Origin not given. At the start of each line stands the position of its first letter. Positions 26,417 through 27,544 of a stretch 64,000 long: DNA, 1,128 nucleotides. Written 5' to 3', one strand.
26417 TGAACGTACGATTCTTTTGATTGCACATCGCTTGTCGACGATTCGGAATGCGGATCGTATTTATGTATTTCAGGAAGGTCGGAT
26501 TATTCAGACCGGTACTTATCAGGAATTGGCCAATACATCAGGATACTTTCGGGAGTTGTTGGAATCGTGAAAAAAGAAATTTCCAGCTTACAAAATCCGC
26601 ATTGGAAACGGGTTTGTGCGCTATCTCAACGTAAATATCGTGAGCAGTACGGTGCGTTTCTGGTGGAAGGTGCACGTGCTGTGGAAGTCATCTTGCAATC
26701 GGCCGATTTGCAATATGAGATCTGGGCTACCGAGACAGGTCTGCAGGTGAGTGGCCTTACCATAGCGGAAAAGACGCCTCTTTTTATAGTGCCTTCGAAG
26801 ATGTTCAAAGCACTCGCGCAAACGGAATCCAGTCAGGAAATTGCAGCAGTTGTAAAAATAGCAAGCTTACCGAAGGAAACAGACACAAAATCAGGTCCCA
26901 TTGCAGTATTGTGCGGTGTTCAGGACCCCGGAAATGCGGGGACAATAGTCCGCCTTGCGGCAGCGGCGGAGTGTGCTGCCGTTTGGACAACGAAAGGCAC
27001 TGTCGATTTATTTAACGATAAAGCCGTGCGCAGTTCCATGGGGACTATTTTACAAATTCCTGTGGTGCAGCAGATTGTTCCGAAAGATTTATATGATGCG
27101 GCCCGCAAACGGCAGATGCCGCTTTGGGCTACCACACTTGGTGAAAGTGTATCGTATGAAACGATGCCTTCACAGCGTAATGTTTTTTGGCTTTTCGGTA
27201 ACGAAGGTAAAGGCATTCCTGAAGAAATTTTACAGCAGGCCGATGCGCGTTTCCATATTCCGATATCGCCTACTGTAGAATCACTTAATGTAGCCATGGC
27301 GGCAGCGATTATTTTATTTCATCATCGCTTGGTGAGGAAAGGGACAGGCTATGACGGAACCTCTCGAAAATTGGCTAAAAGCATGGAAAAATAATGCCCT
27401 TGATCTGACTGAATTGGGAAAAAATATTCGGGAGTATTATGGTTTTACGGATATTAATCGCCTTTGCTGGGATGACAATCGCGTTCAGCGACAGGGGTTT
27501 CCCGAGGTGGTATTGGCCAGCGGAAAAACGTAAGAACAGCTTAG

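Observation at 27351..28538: Decayed nickel-pincer (lar) locus: larB with a nonsense codon plus a frameshift, and larC reduced to a frameshifted LarC2 fragment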

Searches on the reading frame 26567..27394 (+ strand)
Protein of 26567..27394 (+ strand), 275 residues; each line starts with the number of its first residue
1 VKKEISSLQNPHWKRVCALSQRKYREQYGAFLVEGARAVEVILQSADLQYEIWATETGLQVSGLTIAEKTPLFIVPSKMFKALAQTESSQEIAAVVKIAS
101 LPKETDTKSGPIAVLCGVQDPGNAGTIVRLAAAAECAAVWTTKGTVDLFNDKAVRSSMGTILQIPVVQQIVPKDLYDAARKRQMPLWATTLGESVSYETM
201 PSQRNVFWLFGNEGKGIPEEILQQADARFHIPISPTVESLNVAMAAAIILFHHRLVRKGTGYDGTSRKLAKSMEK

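Call 4: search_protein_families(library=pfam, max_evalue=0.01, proteins=[window:26567-27394:+])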
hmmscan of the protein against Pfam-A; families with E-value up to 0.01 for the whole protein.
window:26567-27394:+ (275 aa): 3 families
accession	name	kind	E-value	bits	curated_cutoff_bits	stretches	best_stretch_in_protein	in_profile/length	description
PF00588.24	SpoU_methylase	-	1.6e-34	119.5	29.7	1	113-251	4-142/142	SpoU rRNA Methylase family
PF22435.1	MRM3-like_sub_bind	-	1.2e-13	51.7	27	1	10-94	1-84/84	MRM3-like substrate binding domain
PF08032.17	SpoU_sub_bind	-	2e-05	25.3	22.8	1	32-99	1-73/76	RNA 2'-O ribose methyltransferase substrate binding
